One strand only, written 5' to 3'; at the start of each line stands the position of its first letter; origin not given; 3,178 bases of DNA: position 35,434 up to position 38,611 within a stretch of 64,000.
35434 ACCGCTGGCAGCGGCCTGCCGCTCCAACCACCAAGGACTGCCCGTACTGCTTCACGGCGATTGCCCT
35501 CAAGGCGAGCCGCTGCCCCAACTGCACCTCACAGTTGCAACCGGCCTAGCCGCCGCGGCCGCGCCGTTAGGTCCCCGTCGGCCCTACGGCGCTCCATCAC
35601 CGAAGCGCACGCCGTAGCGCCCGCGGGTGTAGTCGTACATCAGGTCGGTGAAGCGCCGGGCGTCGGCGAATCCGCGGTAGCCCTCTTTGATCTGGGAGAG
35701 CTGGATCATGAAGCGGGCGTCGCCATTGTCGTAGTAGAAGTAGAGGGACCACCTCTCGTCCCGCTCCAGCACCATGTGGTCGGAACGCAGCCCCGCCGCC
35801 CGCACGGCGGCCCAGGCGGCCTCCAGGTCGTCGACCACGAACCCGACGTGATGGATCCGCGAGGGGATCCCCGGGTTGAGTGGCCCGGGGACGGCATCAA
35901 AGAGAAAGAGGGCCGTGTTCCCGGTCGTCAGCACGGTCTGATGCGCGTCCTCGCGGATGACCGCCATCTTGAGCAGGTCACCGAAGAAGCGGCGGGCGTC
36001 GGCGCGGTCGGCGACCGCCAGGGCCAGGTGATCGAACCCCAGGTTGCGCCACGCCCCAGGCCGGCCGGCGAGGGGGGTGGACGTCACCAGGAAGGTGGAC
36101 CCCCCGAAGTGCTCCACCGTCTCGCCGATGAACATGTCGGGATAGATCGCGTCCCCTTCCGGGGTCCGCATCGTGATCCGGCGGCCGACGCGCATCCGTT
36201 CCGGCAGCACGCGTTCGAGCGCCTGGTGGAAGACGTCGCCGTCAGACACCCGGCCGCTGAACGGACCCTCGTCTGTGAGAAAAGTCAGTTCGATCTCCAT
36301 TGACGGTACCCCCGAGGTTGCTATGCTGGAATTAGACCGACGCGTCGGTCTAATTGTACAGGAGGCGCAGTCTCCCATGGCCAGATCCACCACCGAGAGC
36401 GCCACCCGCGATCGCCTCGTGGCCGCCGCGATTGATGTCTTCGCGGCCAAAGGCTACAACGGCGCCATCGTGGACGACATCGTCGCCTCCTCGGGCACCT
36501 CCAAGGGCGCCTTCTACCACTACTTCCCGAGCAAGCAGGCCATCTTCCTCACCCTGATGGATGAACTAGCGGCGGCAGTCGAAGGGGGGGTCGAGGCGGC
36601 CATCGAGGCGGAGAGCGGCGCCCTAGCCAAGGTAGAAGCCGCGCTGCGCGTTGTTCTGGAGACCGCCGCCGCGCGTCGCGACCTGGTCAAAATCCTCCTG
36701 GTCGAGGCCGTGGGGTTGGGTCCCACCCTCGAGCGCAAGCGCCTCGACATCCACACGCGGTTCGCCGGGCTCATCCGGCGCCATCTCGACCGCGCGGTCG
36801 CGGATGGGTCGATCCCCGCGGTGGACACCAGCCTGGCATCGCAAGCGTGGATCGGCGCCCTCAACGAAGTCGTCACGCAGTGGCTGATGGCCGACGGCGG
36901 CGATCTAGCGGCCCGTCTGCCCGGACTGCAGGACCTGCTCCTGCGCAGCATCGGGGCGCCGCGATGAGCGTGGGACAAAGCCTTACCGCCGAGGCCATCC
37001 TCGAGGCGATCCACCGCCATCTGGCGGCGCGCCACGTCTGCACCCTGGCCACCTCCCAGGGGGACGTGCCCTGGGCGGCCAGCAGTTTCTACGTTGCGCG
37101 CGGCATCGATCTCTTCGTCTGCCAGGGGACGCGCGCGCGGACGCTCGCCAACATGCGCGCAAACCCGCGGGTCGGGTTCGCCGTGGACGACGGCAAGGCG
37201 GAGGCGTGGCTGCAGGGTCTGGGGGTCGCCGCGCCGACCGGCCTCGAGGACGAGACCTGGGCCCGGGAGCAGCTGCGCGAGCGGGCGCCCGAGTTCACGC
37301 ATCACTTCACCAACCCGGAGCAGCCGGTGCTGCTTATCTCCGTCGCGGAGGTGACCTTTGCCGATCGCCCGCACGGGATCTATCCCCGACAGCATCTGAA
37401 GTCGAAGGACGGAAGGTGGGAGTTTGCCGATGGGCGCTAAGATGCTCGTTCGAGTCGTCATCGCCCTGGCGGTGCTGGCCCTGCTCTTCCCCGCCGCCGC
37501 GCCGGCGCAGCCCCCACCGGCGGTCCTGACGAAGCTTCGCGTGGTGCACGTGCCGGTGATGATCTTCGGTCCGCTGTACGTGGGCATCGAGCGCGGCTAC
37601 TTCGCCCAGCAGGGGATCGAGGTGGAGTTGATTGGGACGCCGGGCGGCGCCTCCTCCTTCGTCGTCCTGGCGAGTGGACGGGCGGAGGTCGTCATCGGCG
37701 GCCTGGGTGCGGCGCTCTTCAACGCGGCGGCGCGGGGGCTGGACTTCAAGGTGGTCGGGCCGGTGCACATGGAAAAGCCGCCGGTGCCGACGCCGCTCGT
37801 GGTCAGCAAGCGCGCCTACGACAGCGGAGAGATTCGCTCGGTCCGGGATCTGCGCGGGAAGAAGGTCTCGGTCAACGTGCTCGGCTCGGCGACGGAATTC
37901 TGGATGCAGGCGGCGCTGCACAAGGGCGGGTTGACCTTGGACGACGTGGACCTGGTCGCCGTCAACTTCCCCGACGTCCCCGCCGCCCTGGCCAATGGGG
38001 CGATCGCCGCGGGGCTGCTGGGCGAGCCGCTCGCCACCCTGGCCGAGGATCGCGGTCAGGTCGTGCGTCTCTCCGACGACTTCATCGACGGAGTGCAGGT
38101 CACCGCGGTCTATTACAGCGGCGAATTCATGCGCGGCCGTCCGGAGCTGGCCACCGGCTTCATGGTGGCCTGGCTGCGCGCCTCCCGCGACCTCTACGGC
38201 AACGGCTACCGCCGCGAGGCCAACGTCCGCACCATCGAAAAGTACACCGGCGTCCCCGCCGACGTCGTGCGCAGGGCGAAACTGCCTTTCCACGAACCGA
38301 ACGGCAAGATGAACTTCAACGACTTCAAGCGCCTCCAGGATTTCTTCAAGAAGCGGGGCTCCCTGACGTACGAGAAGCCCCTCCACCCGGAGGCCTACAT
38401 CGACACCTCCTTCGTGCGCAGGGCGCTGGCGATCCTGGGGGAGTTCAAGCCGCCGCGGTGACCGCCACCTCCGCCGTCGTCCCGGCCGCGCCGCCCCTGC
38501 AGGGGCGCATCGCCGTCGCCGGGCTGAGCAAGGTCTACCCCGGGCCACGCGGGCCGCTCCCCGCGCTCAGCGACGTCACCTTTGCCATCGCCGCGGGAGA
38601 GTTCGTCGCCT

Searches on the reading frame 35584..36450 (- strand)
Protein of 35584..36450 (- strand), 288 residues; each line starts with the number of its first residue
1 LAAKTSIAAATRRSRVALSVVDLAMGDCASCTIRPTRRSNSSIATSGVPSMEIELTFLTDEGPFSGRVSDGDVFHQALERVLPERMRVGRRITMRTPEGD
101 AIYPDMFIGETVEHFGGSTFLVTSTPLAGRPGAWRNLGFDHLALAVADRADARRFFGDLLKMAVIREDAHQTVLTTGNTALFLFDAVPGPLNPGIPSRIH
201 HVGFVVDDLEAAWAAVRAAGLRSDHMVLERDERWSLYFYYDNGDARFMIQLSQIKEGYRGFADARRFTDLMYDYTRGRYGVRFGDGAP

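Call 71: search_protein_families(library=pfam, proteins=[window:35584-36450:-], max_evalue=0.0001)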
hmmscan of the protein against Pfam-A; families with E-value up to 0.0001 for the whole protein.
window:35584-36450:- (288 aa): 2 families
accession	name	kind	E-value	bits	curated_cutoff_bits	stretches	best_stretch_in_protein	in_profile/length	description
PF00903.31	Glyoxalase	-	2.5e-09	38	20.6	1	138-242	1-114/121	Glyoxalase/Bleomycin resistance protein/Dioxygenase superfamily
PF13669.12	Glyoxalase_4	-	1.2e-07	32.5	27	1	140-222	1-92/109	Glyoxalase/Bleomycin resistance protein/Dioxygenase superfamily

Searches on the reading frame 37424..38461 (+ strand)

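Call 71: search_protein_families(library=pfam, proteins=[window:37424-38461:+], max_evalue=0.0001)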
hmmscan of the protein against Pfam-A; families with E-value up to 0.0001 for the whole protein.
window:37424-38461:+ (345 aa): 2 families
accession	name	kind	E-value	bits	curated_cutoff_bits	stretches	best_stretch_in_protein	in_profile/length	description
PF09084.16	NMT1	-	3.3e-19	70.1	20.5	1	48-256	4-208/216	NMT1/THI5 like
PF13379.11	NMT1_2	-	1.1e-15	58.6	24.7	1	36-266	6-247/252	NMT1-like family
